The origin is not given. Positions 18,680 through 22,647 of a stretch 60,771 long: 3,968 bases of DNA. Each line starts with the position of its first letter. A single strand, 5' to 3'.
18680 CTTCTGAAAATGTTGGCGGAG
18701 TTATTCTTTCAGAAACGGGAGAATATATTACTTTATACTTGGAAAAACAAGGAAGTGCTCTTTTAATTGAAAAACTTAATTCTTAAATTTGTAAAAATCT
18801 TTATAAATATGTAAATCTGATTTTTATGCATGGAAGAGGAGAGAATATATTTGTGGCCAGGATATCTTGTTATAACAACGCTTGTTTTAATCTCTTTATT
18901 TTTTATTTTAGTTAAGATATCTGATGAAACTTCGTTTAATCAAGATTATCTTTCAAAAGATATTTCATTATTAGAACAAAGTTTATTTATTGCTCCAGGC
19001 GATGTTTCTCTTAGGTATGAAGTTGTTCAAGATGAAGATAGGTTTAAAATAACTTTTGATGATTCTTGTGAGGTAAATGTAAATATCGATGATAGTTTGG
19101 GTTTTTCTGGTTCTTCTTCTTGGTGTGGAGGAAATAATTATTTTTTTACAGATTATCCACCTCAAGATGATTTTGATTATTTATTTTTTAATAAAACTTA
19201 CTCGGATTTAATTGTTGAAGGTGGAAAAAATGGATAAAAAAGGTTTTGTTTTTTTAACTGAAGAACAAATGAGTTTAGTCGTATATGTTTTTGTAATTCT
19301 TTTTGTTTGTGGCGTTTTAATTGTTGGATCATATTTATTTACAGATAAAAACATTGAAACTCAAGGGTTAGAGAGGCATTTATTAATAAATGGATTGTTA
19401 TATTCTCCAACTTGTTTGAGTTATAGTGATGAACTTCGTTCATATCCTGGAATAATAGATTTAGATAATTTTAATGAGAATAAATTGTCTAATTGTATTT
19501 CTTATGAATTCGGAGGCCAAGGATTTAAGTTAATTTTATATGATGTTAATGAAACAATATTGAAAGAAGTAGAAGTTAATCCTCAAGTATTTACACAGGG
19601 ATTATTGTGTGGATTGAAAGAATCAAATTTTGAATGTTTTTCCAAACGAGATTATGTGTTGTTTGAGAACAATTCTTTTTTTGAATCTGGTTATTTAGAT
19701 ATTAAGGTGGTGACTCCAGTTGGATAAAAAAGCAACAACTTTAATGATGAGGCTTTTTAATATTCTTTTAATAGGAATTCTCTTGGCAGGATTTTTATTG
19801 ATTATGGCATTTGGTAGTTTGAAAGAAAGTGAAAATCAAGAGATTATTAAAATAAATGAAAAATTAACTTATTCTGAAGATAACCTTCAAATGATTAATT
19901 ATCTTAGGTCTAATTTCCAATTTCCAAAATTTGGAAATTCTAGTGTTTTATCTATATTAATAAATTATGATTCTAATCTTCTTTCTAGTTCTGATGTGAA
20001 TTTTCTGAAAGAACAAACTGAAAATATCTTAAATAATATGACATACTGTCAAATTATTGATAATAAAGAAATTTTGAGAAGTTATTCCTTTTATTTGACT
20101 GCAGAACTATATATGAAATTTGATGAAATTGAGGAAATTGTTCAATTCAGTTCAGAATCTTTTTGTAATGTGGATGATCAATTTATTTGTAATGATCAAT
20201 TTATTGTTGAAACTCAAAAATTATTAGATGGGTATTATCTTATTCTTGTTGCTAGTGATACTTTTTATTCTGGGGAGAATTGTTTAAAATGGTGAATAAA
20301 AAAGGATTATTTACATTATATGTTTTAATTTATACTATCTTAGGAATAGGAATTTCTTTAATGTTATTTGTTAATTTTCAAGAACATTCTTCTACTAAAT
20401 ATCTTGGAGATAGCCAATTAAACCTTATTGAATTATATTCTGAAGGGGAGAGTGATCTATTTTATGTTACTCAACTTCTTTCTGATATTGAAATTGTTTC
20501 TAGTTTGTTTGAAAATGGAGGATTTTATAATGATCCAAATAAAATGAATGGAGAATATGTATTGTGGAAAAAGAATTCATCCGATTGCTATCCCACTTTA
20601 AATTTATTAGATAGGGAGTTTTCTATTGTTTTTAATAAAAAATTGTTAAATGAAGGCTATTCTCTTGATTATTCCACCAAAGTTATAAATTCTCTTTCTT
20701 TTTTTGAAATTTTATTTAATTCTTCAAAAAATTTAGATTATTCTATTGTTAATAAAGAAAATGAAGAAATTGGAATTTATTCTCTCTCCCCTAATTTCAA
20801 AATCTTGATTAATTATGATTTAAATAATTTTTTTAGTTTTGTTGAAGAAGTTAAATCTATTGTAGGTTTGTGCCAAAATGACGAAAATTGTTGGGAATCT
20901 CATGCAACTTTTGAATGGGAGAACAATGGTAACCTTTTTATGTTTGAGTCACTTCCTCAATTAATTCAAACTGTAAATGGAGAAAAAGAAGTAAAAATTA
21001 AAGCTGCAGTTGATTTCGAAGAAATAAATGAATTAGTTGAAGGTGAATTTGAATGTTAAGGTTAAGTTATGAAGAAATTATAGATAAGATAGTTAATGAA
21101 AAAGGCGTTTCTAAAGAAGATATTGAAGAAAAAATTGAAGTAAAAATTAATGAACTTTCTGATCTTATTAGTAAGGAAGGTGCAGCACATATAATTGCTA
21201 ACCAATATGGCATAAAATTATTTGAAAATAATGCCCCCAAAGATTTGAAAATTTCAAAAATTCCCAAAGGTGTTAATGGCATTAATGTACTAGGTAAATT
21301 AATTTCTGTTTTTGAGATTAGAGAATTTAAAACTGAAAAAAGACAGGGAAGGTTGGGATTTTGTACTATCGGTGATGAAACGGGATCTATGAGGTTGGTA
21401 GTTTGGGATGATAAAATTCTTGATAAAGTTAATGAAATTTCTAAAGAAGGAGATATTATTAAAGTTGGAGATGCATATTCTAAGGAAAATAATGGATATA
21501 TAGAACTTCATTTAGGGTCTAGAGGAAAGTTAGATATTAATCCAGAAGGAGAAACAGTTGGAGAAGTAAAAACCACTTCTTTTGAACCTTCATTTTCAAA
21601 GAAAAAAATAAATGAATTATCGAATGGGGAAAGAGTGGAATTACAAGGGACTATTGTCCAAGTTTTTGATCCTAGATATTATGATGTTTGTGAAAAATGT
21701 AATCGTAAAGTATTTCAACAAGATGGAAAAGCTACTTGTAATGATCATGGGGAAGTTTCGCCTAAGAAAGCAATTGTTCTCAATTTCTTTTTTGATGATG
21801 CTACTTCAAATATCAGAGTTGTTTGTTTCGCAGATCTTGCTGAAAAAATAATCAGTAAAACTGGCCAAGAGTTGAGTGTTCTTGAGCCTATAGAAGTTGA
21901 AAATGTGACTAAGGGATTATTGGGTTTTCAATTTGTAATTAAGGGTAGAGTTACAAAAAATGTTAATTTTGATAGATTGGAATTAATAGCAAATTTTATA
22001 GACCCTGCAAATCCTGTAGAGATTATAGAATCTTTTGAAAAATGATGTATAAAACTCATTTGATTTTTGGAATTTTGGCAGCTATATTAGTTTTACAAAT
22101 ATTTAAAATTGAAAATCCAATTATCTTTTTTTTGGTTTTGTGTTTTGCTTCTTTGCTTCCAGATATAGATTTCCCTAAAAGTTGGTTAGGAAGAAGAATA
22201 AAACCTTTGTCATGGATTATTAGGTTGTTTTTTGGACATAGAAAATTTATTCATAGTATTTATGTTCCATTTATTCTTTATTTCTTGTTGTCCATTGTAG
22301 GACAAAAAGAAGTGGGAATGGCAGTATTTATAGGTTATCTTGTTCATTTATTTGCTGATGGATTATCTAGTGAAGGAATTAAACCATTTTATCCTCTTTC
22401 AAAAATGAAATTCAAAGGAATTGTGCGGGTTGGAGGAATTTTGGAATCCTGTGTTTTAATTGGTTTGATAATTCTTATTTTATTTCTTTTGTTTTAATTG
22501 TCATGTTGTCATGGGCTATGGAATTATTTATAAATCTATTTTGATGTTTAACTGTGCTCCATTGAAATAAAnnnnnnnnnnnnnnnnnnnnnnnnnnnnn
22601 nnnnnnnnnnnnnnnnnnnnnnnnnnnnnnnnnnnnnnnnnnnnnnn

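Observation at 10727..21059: Ten-kilobase type IV pilus-like operon: long-form ATPase, 708-aa platform and 11 exported proteins, mostly of unknown family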

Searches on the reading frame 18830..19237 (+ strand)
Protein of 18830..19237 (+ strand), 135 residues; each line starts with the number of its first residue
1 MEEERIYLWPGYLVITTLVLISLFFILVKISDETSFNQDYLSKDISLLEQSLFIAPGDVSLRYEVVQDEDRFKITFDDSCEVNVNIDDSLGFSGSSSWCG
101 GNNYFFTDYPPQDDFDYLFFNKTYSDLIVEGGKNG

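Call 3: search_protein_families(library=pfam, proteins=[window:18830-19237:+], max_evalue=0.1)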
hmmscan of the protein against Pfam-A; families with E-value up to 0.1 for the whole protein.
window:18830-19237:+ (135 aa): 1 family
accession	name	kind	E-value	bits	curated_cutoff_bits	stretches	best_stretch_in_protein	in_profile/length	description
PF10891.13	DUF2719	-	0.045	14.1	26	1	42-93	19-69/81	Protein of unknown function (DUF2719)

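Call 4: search_protein_families(library=ncbifam, proteins=[window:18830-19237:+], max_evalue=0.1)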
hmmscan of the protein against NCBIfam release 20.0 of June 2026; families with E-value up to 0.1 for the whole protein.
window:18830-19237:+ (135 aa): 0 families

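Call 65: search_protein_families(library=padloc, proteins=[window:18830-19237:+], max_evalue=0.01)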
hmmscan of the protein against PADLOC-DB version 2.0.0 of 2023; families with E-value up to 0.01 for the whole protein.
window:18830-19237:+ (135 aa): 0 families

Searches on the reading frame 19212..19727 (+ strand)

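Call 3: search_protein_families(library=pfam, proteins=[window:19212-19727:+], max_evalue=0.1)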
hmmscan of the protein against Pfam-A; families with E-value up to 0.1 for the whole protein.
window:19212-19727:+ (171 aa): 1 family
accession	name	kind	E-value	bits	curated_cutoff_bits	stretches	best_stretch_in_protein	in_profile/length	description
PF17620.7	ORF45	-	0.093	13.3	27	0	4-71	124-191/191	Family of unknown function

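Call 4: search_protein_families(library=ncbifam, proteins=[window:19212-19727:+], max_evalue=0.1)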
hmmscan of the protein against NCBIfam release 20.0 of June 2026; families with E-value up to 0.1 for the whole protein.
window:19212-19727:+ (171 aa): 0 families

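Call 65: search_protein_families(library=padloc, proteins=[window:19230-19727:+], max_evalue=0.01)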
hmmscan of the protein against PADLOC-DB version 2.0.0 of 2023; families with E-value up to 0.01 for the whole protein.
window:19230-19727:+ (165 aa): 0 families

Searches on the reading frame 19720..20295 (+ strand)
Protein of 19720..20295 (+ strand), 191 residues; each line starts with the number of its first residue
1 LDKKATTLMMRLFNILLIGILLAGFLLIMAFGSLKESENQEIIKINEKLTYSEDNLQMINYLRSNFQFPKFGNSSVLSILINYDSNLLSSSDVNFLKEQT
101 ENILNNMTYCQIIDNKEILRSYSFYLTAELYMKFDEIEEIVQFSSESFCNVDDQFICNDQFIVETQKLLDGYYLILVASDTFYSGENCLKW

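Call 12: search_protein_families(library=pfam, proteins=[window:19720-20295:+], max_evalue=0.1)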
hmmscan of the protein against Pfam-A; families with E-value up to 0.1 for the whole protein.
window:19720-20295:+ (191 aa): 0 families

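Call 65: search_protein_families(library=padloc, proteins=[window:19720-20295:+], max_evalue=0.01)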
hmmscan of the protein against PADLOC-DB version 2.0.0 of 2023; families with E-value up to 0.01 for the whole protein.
window:19720-20295:+ (191 aa): 0 families

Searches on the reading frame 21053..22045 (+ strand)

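Call 12: search_protein_families(library=pfam, proteins=[window:21053-22045:+], max_evalue=0.1)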
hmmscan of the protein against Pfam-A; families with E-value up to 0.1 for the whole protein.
window:21053-22045:+ (330 aa): 6 families
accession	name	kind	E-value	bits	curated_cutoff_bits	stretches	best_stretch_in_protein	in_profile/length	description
PF01336.31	tRNA_anti-codon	-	4.5e-11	43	27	1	93-138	11-53/75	OB-fold nucleic acid binding domain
PF08646.16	Rep_fac-A_C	-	9.2e-10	38.9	28.5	1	198-286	5-102/146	Replication factor-A C terminal domain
PF09999.14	DUF2240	-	0.0011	19.1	22.3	1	6-55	87-136/144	Uncharacterized protein conserved in archaea (DUF2240)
PF13742.12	tRNA_anti_2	-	0.0043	17.7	27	0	88-136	27-72/95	OB-fold nucleic acid binding domain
PF17244.8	CDC24_OB3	-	0.023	14.9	25.4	0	74-125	6-54/216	Cell division control protein 24, OB domain 3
PF21473.3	Ssb-like_OB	-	0.044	14.4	24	0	93-160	33-95/97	Single-stranded DNA binding protein Ssb-like, OB fold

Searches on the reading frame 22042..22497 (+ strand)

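Call 12: search_protein_families(library=pfam, proteins=[window:22042-22497:+], max_evalue=0.1)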
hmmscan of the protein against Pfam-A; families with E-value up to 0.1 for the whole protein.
window:22042-22497:+ (151 aa): 2 families
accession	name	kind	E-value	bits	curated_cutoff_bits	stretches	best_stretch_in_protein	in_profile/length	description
PF04307.19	YdjM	-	2.3e-29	102.6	29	1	1-129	1-131/176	YdjM inner membrane protein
PF00882.24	Zn_dep_PLPC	-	0.057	13.8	26.8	1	5-107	1-94/167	Zinc dependent phospholipase C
